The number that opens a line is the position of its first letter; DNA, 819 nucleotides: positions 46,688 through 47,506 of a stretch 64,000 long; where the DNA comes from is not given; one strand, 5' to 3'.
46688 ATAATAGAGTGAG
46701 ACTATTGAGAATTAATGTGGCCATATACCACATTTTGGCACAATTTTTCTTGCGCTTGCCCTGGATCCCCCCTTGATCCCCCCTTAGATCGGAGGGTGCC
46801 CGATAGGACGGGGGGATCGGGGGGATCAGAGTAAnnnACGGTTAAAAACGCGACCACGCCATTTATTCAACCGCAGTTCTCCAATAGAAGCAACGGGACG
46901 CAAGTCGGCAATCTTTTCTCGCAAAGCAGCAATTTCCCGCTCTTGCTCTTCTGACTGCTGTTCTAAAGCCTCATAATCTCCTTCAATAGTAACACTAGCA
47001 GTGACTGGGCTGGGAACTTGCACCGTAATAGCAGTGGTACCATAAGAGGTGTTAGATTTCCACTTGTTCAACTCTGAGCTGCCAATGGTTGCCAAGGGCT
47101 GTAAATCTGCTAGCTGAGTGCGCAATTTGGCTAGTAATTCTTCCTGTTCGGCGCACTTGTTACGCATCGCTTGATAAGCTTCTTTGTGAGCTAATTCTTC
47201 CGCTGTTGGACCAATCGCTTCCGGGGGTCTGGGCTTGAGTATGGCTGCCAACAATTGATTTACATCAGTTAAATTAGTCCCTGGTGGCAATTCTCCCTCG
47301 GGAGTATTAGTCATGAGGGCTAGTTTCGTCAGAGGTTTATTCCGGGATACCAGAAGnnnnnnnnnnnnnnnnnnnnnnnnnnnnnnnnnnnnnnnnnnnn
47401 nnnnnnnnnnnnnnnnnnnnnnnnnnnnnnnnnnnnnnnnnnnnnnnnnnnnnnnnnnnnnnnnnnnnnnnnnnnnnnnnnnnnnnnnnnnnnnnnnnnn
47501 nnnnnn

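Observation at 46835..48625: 596-aa protein with two tandem phycobilisome-linker domains and a duplicated C-terminal motif, encoded right after cpeR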

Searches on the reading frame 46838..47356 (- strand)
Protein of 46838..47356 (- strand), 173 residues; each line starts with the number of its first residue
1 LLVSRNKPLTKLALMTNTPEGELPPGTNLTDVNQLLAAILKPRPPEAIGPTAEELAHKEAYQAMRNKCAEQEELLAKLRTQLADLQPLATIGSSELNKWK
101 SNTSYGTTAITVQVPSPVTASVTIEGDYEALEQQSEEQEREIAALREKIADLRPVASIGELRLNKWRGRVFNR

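Call 5: find_homologous_proteins(query=window:46838-47356:-, max_evalue=0.001)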
Query seq(173 aa): 238 candidates shared short words with the query, none scored E <= 0.001.

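Call 31: search_protein_representatives(alignment_id=A1)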
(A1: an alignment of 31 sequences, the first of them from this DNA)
Query: 31 sequences, 138 profile positions. Proteins with E-value up to 0.001 (for the whole library): 207; up to 1e-10: 100; up to 1e-30: 10. The best 150 are listed.
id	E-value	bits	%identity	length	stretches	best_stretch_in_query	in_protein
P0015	1.6e-47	177.6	-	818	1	1-138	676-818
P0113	3.9e-42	160.1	-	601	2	1-138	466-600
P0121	1.7e-41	158.0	-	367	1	1-138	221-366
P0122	1.9e-39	151.4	-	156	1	1-138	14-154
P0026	2.4e-35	138.1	-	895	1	2-137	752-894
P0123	5.4e-35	137.0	-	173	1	2-138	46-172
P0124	5.3e-32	127.3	-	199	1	1-138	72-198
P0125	9.0e-32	126.6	-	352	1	1-137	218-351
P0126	3.9e-31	124.5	-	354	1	19-138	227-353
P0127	5.9e-31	123.9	-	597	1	1-138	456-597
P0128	1.9e-29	119.1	-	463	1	2-138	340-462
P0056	2.2e-29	118.8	-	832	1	1-137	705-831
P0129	2.3e-29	118.8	-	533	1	3-137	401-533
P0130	2.6e-29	118.6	-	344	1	1-138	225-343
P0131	5.1e-29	117.6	-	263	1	3-137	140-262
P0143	7.2e-24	101.0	-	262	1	23-138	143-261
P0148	1.5e-21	93.4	-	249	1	27-138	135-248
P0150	3.5e-21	92.3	-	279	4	90-138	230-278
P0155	4.6e-20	88.6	-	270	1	28-138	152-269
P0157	3.8e-19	85.7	-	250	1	23-132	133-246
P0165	9.4e-18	81.1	-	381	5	37-138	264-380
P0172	4.1e-17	79.1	-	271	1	25-133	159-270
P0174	6.5e-17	78.4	-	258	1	32-134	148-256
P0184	7.1e-15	71.8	-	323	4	86-138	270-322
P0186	1.5e-14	70.7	-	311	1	34-138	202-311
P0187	2.8e-14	69.9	-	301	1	24-133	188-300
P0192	1.0e-13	68.0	-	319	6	89-138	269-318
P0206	1.3e-11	61.3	-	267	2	48-138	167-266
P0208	1.6e-11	61.0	-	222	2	25-138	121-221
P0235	5.1e-08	49.6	-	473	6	98-138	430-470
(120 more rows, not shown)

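Call 34: search_protein_families(library=ncbifam, proteins=[P0150, P0165, P0121, P0143], max_evalue=0.01)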
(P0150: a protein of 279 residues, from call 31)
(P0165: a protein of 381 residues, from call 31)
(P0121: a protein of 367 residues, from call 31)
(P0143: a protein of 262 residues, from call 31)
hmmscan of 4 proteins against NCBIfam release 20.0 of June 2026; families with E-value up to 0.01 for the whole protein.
P0150 (279 aa): 2 families
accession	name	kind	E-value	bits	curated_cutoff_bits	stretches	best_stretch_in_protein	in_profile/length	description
NF002090.2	PRK00923.1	subfamily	0.00059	19.9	120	0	194-238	48-92/129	sirohydrochlorin nickelochelatase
NF033198.0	F430_CfbA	equivalog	0.00067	19.6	120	0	195-234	48-87/122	sirohydrochlorin nickelochelatase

P0165 (381 aa): 15 families
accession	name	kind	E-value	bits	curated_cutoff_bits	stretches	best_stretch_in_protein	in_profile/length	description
NF052320.1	Cbp1_fam_LP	subfamily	6e-08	32.5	90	1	192-288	87-178/286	Cbp1 family collagen-binding glycoprotein adhesin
TIGR02168.1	SMC_prok_B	equivalog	8.8e-06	23.7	567.35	1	80-287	758-964/1181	chromosome segregation protein SMC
NF045487.1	ASRP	equivalog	1.5e-05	23.9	300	1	153-280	118-237/593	archaea-specific SMC-related protein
TIGR02169.1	SMC_prok_A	equivalog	8e-05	20.5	729.4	1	82-282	693-883/1165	chromosome segregation protein SMC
NF047515.1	SpiroCoCo_C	equivalog_domain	0.00017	20.9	125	1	89-188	118-215/313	SpiroCoCo family coiled-coil protein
TIGR04523.1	Mplasa_alph_rch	subfamily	0.0002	19.4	270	1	88-274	162-348/745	helix-rich protein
NF041034.1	Rad50_Sulf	equivalog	0.00036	18.5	1000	1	103-375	444-710/872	DNA double-strand break repair ATPase Rad50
NF040788.1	S-lay_SlaB_Mtsph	equivalog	0.00058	18.9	700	1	199-277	307-387/416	S-layer protein SlaB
NF003034.1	PRK03918.1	equivalog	0.00097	17.2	700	1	86-283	201-384/878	DNA double-strand break repair ATPase Rad50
NF041717.1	HaaA_phane_TPR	equivalog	0.0015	16.7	1125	1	130-259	733-862/882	cyclophane-containing RiPP biosynthesis TPR protein HaaT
NF058533.1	antiphage_ProA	equivalog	0.0024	15.3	1500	1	103-361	904-1152/1903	anti-phage protein ProA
NF045780.1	TrlF_fam_ATP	equivalog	0.0028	16.4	350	0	77-286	391-603/944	TrlF family AAA-like ATPase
NF047444.1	Sig54regLepto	equivalog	0.0036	17.1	240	0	215-251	86-122/149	LEPBI_I1174 family sigma 54-regulated protein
NF003422.0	PRK04863.1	equivalog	0.0075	13.9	699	0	89-297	834-1037/1486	chromosome partition protein MukB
NF011157.0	PRK14562.1-2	equivalog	0.0078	16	238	0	115-181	5-71/191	haloacid dehalogenase superfamily protein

P0121 (367 aa): 4 families
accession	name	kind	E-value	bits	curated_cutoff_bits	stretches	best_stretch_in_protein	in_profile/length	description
NF058512.1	Rod_Core_CpcG2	exception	1.4e-30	106.5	420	1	34-159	38-163/247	phycobilisome rod-core linker protein CpcG2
NF058511.1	Rod_Core_CpcG1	exception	5.6e-28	98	430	1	32-159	36-163/279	phycobilisome rod-core linker protein CpcG1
NF058514.1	Rod_Core_CpcG3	exception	1.2e-26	93.8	425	1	32-175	38-179/242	phycobilisome rod-core linker protein CpcG3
NF058513.1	Rod_Core_CpcG4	exception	6.5e-25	88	440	1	33-163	39-169/250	phycobilisome rod-core linker protein CpcG4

P0143 (262 aa): 0 families

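Call 35: search_protein_families(library=pfam, proteins=[P0150, P0165, P0184, P0192, P0235, P0143, P0121], max_evalue=0.01)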
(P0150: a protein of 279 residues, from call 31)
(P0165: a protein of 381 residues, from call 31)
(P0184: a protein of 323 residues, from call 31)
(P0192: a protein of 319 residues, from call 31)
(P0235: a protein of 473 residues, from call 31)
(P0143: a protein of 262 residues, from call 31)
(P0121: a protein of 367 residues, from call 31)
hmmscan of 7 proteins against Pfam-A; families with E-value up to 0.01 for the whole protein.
P0150 (279 aa): 3 families
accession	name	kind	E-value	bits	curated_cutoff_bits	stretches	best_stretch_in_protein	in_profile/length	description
PF12651.13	RHH_3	-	0.00028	21.2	21.6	1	16-47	2-33/44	Ribbon-helix-helix domain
PF16360.10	GTP-bdg_M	-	0.0046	17.9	29.5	0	167-187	5-25/79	GTP-binding GTPase Middle Region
PF05103.18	DivIVA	-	0.0098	16.3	28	0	109-149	29-69/131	DivIVA protein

P0165 (381 aa): 13 families
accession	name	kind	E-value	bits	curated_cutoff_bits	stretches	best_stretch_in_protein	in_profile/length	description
PF25443.1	ANG-1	-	1.2e-05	25.9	28.5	0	155-227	9-87/105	ANG-1-like domain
PF17082.10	Spc29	-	0.00022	21.6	31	1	235-286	120-171/245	Spindle Pole Component 29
PF12329.13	TMF_DNA_bd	-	0.00068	20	35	0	196-272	1-72/74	TATA element modulatory factor 1 DNA binding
PF06160.17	EzrA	-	0.0015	17.3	39.6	1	76-192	106-226/557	Septation ring formation regulator, EzrA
PF10241.14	KxDL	-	0.0025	18.5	27.2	0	194-271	7-79/86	Uncharacterized conserved protein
PF24423.1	OVT1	-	0.0028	18.5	30.9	0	233-284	8-59/100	Major antigen, helical domain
PF05103.18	DivIVA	-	0.003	18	28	0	108-150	27-69/131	DivIVA protein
PF09762.14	CCDC93_CC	-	0.0032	17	30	1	78-275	90-294/429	CCDC93 coiled-coil domain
PF13035.11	DUF3896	-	0.0048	17.5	25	0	231-271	3-43/61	Protein of unknown function (DUF3896)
PF25802.1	WWC1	-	0.0058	17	27.8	0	76-141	68-133/135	WWC1-like, helical hairpin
PF05873.17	Mt_ATP-synt_D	-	0.0062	16.8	27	1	154-278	10-128/154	ATP synthase D chain, mitochondrial (ATP5H)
PF22743.2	PspAA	-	0.0072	17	27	0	133-187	15-69/92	PspA-Associated protein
PF04859.17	DUF641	-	0.0093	16.8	27.6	0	232-280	76-124/127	Plant protein of unknown function (DUF641)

P0184 (323 aa): 2 families
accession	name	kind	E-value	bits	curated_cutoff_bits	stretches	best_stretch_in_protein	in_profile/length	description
PF01402.27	RHH_1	-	3.6e-06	27.2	20.5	1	29-58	2-31/39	Ribbon-helix-helix protein, copG family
PF05377.16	FlaC_arch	-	7.8e-05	23.4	27.8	0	126-180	1-53/55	Flagella accessory protein C (FlaC)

P0192 (319 aa): 1 family
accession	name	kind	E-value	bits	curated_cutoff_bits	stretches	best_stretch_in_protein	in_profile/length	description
PF01402.27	RHH_1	-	0.0011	19.2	20.5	1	27-51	10-34/39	Ribbon-helix-helix protein, copG family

P0235 (473 aa): 4 families
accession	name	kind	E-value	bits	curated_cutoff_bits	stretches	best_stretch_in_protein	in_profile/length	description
PF06810.17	Phage_scaffold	-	0.0016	18.9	35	1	83-138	26-74/170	Phage capsid assembly scaffolding protein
PF22119.1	GST_C_8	-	0.0019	19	30.9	0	428-466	86-124/138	Glutathione S-transferase, C-terminal domain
PF04513.17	Baculo_PEP_C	-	0.0061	17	38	0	334-411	27-104/140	Baculovirus polyhedron envelope protein, PEP, C terminus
PF04508.17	Pox_A_type_inc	-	0.0086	16.3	21.4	0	150-166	1-17/23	Viral A-type inclusion protein repeat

P0143 (262 aa): 0 families

P0121 (367 aa): 3 families
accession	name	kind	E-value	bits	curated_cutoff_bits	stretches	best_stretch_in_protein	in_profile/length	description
PF00427.26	PBS_linker_poly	-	2.4e-52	176.7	28.7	1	34-158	2-126/126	Phycobilisome Linker polypeptide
PF07544.18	Med9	-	0.0066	16.9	26.9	0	322-349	45-72/80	RNA polymerase II transcription mediator complex subunit 9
PF06428.16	Sec2p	-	0.0078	16.6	28.5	0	249-278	50-79/92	GDP/GTP exchange factor Sec2p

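Call 38: find_related_loci(query=A1, collection=genome_contigs, flank=10000)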
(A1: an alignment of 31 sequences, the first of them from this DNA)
Query A1 (144 aa) in genome_contigs; peptide patterns used: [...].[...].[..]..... (x = any residue, [..] = any of these).
183 stretches matched a pattern; 156 encode a relative of the query (tblastn E <= 1e-3); the best 80 are kept; 80 distinct loci.
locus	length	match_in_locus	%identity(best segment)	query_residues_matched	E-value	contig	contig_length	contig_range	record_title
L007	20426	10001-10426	83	1-144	8e-69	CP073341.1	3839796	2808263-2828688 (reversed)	MAG: Candidatus Paraprochloron terpiosi LD05 chromosome, complete genome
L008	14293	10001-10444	55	1-144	4e-44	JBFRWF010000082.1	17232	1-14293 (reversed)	MAG: Xenococcaceae cyanobacterium isolate 08_in_wi_poop_bin.1 08InWiPooB1_c_000000420778, whole genome shotgun sequence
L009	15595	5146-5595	52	1-143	1e-38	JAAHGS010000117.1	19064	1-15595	MAG: Symploca sp. SIO2E9 2E9_NODE_117, whole genome shotgun sequence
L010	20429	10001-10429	48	1-143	1e-34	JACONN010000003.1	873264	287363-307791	MAG: Hormoscilla sp. GM7CHS1pb tig00001524, whole genome shotgun sequence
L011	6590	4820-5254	46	1-143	1e-34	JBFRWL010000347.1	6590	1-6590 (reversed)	MAG: Prochloraceae cyanobacterium isolate 05_out_wi_poop_bin.33 05outWiPooB33_c_000001597287, whole genome shotgun seque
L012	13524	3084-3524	40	1-143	2e-32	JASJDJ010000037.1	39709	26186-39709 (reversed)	MAG: Xenococcaceae cyanobacterium MO_188.B32 MO_188.c_702, whole genome shotgun sequence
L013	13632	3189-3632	52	1-144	2e-31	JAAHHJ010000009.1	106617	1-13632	MAG: Symploca sp. SIO3C6 3C6_NODE_9, whole genome shotgun sequence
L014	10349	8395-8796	46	1-142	1e-31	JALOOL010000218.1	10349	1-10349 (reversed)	MAG: Hydrococcus sp. Prado102 scaffold_12923, whole genome shotgun sequence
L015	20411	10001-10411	47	1-142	2e-30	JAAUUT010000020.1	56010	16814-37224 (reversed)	MAG: Candidatus Gracilibacteria bacterium isolate SU_1_2 NODE_42_length_56010_cov_4.133028, whole genome shotgun sequenc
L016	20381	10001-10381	43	1-143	2e-29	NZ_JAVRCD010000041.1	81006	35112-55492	MAG: Nostoc sp. DedQUE08 contig_41, whole genome shotgun sequence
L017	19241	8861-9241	44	1-143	6e-29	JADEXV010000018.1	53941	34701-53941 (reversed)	Nostocales cyanobacterium LEGE 12452 NODE_46_length_53941_cov_4.87323, whole genome shotgun sequence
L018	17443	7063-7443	43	1-143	9e-29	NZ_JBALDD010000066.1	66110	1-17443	MAG: Nostoc sp. isolate P12649 bin 6 NODE_246_length_66110_cov_151.320155, whole genome shotgun sequence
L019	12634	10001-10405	41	1-142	9e-29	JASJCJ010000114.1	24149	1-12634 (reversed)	MAG: Calothrix sp. MO_167.B12 MO_167.c_1706, whole genome shotgun sequence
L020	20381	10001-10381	43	1-143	6e-29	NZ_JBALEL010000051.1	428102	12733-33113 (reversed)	MAG: Nostoc sp. isolate P6236 bin 11 NODE_4_length_428102_cov_35.648352, whole genome shotgun sequence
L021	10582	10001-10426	41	1-142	2e-28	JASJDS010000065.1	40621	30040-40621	MAG: Calothrix sp. MO_192.B10 MO_192.c_264, whole genome shotgun sequence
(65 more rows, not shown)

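Call 54: search_protein_families(library=pfam, proteins=[P0157, P0172, P0174, P0186, P0187, P0155, P0148, P0206, P0208], max_evalue=0.01)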
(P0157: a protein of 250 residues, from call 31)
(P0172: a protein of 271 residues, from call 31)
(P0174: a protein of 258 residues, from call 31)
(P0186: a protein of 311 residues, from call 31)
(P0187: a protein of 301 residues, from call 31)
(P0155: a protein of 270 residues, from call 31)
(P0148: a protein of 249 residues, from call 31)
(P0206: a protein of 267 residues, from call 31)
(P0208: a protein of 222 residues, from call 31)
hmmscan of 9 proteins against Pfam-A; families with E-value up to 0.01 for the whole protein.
P0157 (250 aa): 2 families
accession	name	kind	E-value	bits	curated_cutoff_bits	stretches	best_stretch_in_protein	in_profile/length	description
PF19991.5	HMA_2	-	2.2e-12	47.6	30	1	13-82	7-76/154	Heavy metal associated domain 2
PF10395.14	Utp8_b_propeller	-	0.0097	15.9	26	0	42-140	126-220/382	Utp8, N-terminal beta propeller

P0172 (271 aa): 2 families
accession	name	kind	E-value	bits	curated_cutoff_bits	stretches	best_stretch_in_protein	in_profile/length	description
PF19991.5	HMA_2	-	1.5e-07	31.9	30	1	8-96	7-95/154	Heavy metal associated domain 2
PF00403.32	HMA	-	0.00039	21.2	24.8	1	35-74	15-54/62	Heavy-metal-associated domain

P0174 (258 aa): 1 family
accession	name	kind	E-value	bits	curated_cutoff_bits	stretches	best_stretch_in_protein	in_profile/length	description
PF19991.5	HMA_2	-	9e-12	45.6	30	1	15-88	9-78/154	Heavy metal associated domain 2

P0186 (311 aa): 2 families
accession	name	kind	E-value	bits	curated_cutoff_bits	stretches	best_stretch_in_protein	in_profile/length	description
PF19991.5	HMA_2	-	3.6e-14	53.4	30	1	14-92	7-85/154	Heavy metal associated domain 2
PF19803.4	DUF6286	-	0.0048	17.8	35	1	37-105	39-107/108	Family of unknown function (DUF6286)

P0187 (301 aa): 1 family
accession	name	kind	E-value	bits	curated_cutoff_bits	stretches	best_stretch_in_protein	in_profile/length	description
PF19991.5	HMA_2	-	1.3e-08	35.4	30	1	8-92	7-91/154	Heavy metal associated domain 2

P0155 (270 aa): 0 families

P0148 (249 aa): 0 families

P0206 (267 aa): 1 family
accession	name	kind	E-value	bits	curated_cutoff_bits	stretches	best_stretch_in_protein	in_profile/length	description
PF06818.20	Fez1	-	0.0026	18.7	34.4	1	80-237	33-175/199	Fez1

P0208 (222 aa): 4 families
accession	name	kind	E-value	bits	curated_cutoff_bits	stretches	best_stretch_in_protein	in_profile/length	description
PF25366.1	RUFY4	-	0.00063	20.5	27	1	129-201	12-81/90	RUFY4-like domain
PF18504.6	Csm1_N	-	0.00085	20.1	26.3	0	92-122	28-58/70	Csm1 N-terminal domain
PF05911.16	FPP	-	0.0035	16.1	40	1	36-190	664-819/871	Filament-like plant protein, long coiled-coil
PF09036.15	Bcr-Abl_Oligo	-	0.0044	17.4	23.1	1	117-168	15-66/73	Bcr-Abl oncoprotein oligomerisation domain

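Call 55: list_cluster_members(proteins=[P0150, P0165, P0184, P0192, P0157, P0174, P0186, P0155, P0148, P0206])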
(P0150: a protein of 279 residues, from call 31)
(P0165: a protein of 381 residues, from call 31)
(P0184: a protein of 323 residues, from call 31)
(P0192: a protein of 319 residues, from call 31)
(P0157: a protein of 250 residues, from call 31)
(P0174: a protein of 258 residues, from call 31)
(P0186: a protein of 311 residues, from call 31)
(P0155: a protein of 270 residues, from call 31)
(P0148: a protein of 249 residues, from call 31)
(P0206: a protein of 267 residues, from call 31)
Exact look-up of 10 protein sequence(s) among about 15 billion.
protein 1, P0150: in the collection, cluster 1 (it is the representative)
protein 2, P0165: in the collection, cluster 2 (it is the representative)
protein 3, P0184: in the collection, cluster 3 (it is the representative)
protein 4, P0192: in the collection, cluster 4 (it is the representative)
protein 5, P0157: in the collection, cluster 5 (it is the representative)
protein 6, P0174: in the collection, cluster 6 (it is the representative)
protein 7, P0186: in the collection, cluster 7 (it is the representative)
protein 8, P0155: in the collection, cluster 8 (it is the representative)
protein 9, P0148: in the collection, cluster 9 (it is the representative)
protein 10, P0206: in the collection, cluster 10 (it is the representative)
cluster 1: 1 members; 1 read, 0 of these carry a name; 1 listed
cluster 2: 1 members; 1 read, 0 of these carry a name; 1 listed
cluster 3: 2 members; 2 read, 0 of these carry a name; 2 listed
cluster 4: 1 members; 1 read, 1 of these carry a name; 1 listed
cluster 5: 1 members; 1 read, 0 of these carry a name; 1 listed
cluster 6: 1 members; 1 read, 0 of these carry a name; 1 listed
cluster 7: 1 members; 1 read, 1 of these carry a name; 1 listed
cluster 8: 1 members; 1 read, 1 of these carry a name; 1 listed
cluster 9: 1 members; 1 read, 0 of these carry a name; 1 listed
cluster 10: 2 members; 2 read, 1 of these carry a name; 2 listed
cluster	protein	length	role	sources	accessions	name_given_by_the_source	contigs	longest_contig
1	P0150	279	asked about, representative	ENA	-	-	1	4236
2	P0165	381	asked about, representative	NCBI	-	-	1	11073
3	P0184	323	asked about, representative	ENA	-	-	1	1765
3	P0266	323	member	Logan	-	-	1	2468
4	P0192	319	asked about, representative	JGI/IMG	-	chromosome segregation ATPase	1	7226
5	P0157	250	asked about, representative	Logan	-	-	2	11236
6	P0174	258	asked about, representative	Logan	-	-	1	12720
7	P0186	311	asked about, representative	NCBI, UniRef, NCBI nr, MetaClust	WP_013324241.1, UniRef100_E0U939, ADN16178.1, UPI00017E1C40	HMA2 domain-containing protein [Gloeothece verrucosa] | Uncharacterized protein n=1 Tax=Gloeothece verrucosa (strain PCC 7822) TaxID=497965 ... | hypothetical protein [Gloeothece verrucosa]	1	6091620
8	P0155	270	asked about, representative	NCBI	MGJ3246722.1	MAG: hypothetical protein ACFE0I_11665 [Elainellaceae cyanobacterium]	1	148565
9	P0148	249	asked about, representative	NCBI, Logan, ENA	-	-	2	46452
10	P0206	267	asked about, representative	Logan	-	-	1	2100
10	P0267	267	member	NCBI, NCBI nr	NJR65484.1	MAG: hypothetical protein HC772_09470 [Leptolyngbyaceae cyanobacterium CRU_2_3] | hypothetical protein [Leptolyngbyaceae cyanobacterium CRU_2_3]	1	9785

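Call 56: find_encoding_contigs(protein=P0186, flank=8000, max_places=1)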
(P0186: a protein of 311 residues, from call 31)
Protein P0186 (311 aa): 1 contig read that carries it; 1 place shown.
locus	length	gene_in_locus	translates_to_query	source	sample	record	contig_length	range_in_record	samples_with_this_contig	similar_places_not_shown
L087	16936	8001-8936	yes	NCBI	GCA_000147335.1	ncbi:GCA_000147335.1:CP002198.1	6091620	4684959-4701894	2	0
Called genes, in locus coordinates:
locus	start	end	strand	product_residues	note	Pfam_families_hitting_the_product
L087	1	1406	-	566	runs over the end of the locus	PF00528:BPD_transp_1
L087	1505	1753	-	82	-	PF13560:HTH_31 (weak), PF01381:HTH_3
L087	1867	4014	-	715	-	PF12770:CHAT (weak), PF12849:PBP_like_2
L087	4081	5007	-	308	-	PF08852:DUF1822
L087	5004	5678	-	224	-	-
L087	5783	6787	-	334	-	-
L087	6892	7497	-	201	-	PF00694:Aconitase_C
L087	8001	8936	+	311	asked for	PF19991:HMA_2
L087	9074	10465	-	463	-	PF04055:Radical_SAM, PF06969:HemN_C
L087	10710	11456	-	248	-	PF01126:Heme_oxygenase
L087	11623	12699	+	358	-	PF02915:Rubrerythrin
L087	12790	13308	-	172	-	PF22817:ApeP-like (faint), PF07977:FabA, PF22818:ApeI-like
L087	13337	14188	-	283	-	PF03331:LpxC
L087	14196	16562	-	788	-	PF07244:POTRA, PF25282:POTRA1_3_Toc75 (faint), PF08479:POTRA_2, PF07244:POTRA, PF01103:Omp85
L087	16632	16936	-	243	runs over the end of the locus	PF01259:SAICAR_synt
